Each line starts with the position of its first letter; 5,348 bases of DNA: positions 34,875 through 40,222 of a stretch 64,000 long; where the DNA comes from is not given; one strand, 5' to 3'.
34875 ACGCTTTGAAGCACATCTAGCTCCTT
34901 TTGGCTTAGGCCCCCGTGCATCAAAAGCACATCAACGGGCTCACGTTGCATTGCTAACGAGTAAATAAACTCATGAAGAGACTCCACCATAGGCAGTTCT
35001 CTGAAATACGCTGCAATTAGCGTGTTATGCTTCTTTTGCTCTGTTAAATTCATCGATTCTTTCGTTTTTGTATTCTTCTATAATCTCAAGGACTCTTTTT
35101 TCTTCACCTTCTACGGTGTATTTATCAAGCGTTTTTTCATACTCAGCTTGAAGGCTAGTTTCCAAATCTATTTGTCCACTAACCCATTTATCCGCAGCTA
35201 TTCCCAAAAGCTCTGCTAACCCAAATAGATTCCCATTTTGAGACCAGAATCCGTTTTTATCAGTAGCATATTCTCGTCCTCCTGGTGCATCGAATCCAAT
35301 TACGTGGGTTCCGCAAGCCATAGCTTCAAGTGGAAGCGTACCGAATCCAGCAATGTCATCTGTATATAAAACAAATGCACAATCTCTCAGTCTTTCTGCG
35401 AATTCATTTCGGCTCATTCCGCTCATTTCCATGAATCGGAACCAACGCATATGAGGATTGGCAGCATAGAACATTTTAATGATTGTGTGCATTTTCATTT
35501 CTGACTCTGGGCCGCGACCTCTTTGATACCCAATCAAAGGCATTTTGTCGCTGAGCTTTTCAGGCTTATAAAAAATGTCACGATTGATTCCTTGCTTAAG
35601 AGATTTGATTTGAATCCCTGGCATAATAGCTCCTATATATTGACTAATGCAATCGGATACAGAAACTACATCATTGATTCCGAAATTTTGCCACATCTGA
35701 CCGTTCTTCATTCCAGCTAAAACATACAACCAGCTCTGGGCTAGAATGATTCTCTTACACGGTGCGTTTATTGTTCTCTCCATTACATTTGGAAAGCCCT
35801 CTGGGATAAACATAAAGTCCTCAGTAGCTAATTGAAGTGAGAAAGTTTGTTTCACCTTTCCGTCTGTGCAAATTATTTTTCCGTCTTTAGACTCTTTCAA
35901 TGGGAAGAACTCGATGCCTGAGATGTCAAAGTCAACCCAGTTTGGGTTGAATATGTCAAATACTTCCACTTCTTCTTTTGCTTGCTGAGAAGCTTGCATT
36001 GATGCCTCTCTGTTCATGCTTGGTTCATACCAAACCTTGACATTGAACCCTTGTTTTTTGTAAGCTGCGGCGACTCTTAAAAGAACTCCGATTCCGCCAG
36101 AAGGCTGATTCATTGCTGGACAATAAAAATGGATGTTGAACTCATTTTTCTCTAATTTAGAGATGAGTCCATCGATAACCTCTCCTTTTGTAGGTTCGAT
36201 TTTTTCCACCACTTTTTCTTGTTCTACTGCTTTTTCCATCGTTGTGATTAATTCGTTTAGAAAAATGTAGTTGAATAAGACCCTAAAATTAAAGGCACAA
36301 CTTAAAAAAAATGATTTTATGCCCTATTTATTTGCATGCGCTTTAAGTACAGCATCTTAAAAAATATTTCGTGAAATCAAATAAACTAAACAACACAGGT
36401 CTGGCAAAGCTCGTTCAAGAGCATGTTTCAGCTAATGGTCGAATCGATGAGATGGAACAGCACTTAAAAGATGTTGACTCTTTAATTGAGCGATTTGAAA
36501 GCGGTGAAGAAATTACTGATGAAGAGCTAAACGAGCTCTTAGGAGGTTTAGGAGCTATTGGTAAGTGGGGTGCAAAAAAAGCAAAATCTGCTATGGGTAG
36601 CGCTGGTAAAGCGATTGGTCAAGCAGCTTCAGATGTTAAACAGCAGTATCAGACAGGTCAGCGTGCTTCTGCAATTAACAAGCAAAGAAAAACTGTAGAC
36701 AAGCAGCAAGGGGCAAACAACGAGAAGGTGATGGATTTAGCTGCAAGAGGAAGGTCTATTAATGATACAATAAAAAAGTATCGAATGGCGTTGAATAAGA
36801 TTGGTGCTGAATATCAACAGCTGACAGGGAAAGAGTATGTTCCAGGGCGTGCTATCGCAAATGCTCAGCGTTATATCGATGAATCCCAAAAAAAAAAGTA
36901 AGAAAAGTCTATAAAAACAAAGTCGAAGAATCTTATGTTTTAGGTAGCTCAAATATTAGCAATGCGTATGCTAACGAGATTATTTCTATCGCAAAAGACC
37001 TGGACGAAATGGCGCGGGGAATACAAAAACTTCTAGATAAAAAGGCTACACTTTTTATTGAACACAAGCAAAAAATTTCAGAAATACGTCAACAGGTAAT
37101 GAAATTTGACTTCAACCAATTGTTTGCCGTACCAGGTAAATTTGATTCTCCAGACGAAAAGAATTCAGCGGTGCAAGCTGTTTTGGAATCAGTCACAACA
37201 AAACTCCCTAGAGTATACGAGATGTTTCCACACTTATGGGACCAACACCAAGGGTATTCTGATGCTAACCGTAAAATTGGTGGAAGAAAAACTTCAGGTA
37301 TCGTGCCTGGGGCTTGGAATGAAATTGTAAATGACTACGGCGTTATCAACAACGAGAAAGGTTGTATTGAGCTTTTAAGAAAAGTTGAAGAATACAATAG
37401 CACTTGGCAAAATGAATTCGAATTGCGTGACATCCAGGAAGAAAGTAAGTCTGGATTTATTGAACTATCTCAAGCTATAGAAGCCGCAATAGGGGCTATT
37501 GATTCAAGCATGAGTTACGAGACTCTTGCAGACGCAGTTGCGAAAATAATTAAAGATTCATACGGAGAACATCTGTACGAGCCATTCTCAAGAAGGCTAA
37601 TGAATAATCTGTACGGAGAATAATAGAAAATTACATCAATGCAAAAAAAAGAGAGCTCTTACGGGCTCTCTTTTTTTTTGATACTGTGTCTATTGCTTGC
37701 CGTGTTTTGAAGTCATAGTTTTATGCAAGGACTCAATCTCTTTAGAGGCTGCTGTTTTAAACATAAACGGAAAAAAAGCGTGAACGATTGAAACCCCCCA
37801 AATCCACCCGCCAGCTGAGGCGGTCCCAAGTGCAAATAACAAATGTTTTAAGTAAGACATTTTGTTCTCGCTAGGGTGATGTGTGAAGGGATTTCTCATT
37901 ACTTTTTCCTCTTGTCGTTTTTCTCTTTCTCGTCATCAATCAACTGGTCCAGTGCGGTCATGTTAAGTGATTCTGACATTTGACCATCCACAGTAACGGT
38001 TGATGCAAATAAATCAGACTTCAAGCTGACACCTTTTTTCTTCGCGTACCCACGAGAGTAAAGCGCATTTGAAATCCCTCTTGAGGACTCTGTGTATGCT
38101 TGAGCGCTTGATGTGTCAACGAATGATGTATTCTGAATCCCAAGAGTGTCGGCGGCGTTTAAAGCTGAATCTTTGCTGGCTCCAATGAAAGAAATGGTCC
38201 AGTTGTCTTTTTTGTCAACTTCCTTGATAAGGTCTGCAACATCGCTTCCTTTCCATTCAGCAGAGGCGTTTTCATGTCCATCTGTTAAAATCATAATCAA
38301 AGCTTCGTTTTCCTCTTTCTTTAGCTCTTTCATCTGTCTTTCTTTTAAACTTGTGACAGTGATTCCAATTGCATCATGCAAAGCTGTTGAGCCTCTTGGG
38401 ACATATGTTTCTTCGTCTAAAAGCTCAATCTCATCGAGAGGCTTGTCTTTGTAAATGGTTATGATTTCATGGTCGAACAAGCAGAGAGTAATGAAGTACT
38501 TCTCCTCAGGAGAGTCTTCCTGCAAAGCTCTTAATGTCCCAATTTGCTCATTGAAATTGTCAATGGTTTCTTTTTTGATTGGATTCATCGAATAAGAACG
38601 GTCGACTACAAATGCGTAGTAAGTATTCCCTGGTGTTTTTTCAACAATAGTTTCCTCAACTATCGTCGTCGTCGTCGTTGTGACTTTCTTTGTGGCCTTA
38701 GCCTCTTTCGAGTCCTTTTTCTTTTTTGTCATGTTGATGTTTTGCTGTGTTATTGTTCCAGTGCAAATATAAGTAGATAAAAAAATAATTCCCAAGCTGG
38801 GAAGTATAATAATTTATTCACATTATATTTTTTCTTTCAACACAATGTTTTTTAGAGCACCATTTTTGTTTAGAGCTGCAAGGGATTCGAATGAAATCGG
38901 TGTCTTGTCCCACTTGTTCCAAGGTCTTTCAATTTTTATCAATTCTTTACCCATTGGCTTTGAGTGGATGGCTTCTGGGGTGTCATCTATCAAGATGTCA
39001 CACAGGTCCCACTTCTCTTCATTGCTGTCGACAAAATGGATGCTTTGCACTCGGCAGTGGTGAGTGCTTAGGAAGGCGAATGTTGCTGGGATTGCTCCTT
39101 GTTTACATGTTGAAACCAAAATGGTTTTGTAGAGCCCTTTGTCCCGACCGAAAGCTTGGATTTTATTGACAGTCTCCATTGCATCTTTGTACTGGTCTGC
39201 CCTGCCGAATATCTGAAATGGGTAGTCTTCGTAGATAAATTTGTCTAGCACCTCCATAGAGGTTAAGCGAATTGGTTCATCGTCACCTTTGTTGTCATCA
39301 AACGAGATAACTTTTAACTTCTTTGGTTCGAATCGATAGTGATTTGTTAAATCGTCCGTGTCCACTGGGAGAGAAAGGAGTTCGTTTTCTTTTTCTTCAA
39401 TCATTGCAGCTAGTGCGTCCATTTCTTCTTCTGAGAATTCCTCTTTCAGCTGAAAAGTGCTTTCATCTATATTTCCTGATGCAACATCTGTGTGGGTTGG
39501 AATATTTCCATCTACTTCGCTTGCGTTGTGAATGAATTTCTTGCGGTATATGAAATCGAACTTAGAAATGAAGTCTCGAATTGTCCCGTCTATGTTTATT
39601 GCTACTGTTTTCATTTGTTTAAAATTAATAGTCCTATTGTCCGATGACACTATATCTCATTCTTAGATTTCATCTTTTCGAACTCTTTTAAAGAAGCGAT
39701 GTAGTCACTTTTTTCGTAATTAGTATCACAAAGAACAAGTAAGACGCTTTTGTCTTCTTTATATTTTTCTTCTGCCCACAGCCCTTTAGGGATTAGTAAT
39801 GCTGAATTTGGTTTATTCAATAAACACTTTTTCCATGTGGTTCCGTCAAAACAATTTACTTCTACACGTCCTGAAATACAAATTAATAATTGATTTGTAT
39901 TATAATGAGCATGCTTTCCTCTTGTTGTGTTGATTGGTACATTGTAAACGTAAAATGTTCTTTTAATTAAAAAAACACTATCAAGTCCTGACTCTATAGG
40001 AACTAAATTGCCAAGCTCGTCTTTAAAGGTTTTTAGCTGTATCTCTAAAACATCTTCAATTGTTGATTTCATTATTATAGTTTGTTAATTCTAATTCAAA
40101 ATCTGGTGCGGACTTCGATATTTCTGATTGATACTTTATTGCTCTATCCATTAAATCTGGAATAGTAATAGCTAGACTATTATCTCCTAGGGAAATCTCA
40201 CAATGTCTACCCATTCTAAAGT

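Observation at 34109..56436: Phage-encoded ~22-kb glycan factory: nonulosonate pathway plus eukaryote-type GT29 and exostosin (GT47) transferases, linked to late genes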

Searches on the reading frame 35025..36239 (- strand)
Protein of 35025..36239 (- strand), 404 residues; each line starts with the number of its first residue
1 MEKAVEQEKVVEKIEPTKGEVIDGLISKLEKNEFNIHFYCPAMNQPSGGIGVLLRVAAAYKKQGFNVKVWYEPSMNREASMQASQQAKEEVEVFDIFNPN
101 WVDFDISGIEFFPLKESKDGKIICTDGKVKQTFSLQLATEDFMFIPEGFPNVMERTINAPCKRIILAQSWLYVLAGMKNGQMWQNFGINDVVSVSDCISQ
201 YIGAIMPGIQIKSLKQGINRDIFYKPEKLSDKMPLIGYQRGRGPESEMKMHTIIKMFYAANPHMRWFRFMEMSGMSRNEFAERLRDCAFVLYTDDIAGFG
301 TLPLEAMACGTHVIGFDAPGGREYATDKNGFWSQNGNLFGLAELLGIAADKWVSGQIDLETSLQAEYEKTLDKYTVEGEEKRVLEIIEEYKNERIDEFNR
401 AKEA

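Call 3: search_protein_families(library=pfam, proteins=[window:35025-36239:-], max_evalue=0.01)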
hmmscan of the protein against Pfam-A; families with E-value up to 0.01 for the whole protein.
window:35025-36239:- (404 aa): 2 families
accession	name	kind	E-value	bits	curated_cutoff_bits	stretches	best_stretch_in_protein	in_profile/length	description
PF00534.26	Glycos_transf_1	-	8.7e-08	32.3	26.4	1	276-339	82-146/172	Glycosyl transferases group 1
PF13692.12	Glyco_trans_1_4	-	1.3e-05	25.9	27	1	278-342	68-133/142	Glycosyl transferases group 1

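Call 15: search_protein_families(library=ncbifam, proteins=[window:35025-36239:-], max_evalue=0.001)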
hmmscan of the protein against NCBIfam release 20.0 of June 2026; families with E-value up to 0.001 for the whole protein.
window:35025-36239:- (404 aa): 0 families

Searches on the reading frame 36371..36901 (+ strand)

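Call 3: search_protein_families(library=pfam, proteins=[window:36371-36901:+], max_evalue=0.01)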
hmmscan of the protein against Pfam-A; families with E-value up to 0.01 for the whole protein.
window:36371-36901:+ (176 aa): 1 family
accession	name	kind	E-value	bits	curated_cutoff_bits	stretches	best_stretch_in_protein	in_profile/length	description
PF04604.19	L_biotic_typeA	-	0.0094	16.2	21.7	0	40-61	7-27/50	Type-A lantibiotic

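Call 40: search_protein_families(library=phrogs, proteins=[window:36371-36901:+], max_evalue=0.01)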
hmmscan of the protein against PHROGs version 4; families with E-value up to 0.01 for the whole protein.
window:36371-36901:+ (176 aa): 0 families

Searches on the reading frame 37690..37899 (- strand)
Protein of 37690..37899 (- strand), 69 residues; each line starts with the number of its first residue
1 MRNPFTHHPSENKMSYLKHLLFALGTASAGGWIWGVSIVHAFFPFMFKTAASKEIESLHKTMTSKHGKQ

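Call 3: search_protein_families(library=pfam, proteins=[window:37690-37899:-], max_evalue=0.01)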
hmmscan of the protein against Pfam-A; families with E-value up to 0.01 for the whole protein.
window:37690-37899:- (69 aa): 1 family
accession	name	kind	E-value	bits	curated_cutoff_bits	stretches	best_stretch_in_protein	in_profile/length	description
PF19883.4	DUF6356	-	1.8e-15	57.2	24.4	1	3-64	2-63/64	Family of unknown function (DUF6356)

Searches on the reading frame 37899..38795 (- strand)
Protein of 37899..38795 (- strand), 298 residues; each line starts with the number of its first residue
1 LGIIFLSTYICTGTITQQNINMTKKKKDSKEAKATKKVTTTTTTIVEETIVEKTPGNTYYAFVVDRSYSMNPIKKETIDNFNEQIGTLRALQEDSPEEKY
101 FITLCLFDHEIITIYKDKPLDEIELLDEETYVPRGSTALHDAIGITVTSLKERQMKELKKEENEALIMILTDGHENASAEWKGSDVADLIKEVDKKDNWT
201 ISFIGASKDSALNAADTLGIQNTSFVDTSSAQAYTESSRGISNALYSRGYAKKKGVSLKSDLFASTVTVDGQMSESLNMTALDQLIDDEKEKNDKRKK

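Call 3: search_protein_families(library=pfam, proteins=[window:37899-38795:-], max_evalue=0.01)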
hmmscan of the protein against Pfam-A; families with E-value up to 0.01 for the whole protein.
window:37899-38795:- (298 aa): 2 families
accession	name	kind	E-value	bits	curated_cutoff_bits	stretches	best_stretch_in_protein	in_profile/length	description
PF00092.34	VWA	-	2.7e-05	24.9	23.8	1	61-218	3-150/174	von Willebrand factor type A domain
PF13519.12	VWA_2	-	0.0004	21.4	27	1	61-174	2-107/107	von Willebrand factor type A domain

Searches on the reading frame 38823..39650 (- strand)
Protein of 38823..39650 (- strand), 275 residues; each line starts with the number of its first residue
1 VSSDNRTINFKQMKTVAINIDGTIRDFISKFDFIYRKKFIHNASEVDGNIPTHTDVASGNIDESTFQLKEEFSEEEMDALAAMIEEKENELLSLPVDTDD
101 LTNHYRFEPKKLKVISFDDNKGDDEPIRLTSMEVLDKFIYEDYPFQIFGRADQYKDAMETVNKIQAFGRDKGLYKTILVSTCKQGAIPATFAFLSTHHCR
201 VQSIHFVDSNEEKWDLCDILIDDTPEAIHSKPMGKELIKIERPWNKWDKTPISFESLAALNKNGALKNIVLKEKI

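Call 3: search_protein_families(library=pfam, proteins=[window:38823-39650:-], max_evalue=0.01)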
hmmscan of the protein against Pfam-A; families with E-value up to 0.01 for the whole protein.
window:38823-39650:- (275 aa): 0 families

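Call 40: search_protein_families(library=phrogs, proteins=[window:38823-39650:-], max_evalue=0.01)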
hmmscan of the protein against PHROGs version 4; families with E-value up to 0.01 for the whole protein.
window:38823-39650:- (275 aa): 1 family
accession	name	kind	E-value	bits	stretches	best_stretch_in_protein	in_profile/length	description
phrog_1238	-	moron, auxiliary metabolic gene and host takeover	0.0064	17.1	0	6-46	15-59/155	phosphoheptose isomerase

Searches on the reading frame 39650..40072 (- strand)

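Call 3: search_protein_families(library=pfam, proteins=[window:39650-40072:-], max_evalue=0.01)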
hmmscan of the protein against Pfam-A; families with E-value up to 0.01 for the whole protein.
window:39650-40072:- (140 aa): 1 family
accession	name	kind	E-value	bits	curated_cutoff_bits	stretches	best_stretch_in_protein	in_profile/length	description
PF05523.17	FdtA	-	6.8e-37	126.6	23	1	10-135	5-130/131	WxcM-like, C-terminal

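Call 15: search_protein_families(library=ncbifam, proteins=[window:39650-40072:-], max_evalue=0.001)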
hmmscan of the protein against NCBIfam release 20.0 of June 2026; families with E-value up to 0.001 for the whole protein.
window:39650-40072:- (140 aa): 0 families
